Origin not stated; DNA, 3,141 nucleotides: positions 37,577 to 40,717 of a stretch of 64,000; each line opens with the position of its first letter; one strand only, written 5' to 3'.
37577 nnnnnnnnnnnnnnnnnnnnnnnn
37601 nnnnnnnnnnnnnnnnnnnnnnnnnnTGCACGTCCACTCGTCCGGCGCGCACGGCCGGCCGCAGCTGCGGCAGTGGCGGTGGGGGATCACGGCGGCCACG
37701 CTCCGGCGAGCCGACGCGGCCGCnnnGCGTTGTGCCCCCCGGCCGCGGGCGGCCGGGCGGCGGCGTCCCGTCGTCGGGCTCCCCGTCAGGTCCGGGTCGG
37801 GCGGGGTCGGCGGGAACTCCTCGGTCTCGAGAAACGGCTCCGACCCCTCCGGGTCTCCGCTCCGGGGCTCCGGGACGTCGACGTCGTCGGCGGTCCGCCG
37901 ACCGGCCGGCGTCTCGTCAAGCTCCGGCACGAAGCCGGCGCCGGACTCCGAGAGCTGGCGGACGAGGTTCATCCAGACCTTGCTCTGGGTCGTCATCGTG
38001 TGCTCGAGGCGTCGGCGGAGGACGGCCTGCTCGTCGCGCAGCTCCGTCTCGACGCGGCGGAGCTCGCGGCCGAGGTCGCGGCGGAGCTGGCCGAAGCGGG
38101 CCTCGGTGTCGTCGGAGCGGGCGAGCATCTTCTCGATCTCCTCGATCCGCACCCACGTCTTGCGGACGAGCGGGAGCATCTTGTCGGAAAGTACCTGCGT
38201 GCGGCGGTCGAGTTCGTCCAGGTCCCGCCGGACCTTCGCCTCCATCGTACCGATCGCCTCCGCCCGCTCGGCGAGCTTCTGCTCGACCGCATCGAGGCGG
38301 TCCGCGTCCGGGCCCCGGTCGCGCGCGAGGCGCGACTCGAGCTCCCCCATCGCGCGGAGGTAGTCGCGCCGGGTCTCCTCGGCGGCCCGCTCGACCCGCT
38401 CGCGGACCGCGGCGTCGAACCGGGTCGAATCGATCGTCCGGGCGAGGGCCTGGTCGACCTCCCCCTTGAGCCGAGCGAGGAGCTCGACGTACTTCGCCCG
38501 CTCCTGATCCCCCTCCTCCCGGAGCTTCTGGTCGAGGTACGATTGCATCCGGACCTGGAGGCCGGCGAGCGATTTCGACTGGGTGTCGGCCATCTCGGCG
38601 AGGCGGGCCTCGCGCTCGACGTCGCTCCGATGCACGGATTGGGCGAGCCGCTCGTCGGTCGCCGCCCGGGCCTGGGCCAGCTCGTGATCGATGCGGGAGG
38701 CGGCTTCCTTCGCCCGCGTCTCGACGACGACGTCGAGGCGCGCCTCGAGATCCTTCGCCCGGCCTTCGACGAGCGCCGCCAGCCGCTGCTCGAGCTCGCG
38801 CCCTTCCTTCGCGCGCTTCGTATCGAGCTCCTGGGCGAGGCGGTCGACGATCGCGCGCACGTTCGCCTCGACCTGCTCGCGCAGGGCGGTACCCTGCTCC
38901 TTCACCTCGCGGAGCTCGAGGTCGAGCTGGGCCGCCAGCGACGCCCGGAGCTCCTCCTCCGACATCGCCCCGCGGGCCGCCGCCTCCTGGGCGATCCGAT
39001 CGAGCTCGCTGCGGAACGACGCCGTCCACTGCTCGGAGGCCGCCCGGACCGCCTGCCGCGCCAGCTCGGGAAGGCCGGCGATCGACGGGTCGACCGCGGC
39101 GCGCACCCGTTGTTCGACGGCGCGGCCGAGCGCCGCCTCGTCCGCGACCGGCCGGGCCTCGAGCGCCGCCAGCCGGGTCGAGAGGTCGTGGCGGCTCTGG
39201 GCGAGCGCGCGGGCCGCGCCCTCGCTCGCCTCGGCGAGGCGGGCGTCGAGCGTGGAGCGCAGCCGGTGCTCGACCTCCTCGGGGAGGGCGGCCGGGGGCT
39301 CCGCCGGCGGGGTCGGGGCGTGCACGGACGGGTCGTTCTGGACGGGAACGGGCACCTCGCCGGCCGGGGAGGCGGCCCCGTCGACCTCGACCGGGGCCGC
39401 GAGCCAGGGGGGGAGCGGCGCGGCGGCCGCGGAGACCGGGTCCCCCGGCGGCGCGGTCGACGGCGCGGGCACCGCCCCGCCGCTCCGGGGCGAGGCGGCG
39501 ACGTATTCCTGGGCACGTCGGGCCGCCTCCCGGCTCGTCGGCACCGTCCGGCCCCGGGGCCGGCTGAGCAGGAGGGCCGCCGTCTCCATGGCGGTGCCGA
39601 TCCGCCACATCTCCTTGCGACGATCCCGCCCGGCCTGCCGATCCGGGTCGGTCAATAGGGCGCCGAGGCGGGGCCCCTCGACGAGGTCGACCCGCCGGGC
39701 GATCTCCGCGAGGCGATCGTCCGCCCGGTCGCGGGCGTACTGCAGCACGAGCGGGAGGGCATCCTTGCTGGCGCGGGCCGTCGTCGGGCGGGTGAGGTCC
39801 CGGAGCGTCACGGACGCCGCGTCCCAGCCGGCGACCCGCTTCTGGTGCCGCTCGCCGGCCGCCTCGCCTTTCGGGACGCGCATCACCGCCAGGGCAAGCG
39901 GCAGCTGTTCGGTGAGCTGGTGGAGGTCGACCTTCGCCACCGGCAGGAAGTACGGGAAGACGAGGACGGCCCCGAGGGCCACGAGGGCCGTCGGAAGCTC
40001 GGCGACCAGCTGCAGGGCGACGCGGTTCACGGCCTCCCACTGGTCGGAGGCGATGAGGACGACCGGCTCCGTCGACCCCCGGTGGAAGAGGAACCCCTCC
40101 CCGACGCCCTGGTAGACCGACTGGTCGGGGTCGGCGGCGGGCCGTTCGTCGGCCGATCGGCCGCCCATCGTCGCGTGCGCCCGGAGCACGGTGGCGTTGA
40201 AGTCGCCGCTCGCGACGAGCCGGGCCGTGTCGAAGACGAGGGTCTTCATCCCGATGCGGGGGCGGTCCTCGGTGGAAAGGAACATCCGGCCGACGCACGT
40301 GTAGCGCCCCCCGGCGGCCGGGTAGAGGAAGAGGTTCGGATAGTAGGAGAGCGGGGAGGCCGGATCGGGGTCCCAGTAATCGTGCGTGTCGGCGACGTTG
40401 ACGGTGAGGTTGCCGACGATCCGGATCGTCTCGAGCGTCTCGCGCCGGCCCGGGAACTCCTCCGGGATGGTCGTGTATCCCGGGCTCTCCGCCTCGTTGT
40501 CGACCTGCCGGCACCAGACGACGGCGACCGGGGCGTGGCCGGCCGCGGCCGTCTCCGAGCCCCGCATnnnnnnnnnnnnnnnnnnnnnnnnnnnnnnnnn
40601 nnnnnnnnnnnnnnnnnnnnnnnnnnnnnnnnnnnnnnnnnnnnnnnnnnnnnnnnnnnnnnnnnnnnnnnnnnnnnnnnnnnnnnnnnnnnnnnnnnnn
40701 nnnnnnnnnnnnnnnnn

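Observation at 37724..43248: Coupled vWA / atypical GTPase / giant coiled-coil operon with no assignable function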

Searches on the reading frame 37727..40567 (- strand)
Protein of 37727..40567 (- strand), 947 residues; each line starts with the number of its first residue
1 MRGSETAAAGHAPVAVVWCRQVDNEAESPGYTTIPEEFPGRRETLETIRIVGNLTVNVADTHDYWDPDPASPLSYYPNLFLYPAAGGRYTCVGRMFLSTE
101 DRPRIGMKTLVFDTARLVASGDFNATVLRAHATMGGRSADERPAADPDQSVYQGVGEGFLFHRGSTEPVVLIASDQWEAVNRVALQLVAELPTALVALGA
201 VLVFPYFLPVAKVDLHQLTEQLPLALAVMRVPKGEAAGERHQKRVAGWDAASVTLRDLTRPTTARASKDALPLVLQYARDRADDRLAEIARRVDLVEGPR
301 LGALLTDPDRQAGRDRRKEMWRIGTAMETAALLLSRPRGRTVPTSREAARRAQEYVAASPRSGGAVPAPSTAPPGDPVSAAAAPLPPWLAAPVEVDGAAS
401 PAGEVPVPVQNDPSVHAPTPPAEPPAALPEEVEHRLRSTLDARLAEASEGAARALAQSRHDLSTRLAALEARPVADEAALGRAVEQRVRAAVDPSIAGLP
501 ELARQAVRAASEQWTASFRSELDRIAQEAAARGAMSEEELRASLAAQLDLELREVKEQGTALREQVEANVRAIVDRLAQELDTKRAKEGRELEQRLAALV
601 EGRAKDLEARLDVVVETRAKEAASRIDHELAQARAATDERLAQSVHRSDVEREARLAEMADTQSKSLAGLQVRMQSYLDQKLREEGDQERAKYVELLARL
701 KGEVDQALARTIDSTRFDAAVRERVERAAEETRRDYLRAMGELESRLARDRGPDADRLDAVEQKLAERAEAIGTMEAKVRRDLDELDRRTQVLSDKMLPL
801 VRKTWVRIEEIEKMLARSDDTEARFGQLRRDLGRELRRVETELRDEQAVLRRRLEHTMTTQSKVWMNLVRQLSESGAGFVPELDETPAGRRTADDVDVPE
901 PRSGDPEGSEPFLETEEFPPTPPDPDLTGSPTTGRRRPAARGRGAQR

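Call 5: search_protein_families(library=pfam, proteins=[window:37727-40567:-], max_evalue=1)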
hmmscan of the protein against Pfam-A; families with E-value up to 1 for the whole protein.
window:37727-40567:- (947 aa): 1 family
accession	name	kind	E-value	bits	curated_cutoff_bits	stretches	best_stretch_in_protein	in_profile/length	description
PF07093.16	SGT1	-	0.036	13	30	1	477-680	364-537/587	SGT1 protein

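Call 6: search_protein_families(library=ncbifam, proteins=[window:37727-40567:-], max_evalue=1)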
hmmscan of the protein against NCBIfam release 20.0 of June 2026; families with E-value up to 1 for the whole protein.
window:37727-40567:- (947 aa): 0 families

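Call 7: search_protein_families(library=padloc, proteins=[window:37727-40567:-], max_evalue=1)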
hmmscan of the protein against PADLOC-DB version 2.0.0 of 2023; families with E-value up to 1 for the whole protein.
window:37727-40567:- (947 aa): 1 family
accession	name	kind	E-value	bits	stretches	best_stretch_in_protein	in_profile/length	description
PDLC04044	PD-T4-6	-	0.12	9.4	1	561-649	254-344/372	-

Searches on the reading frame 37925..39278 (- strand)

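Call 77: search_solved_structures(query=window:37925-39278:-, max_evalue=10)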
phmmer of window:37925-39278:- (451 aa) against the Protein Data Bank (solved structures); distinct sequences matched with E-value up to 10: 0.
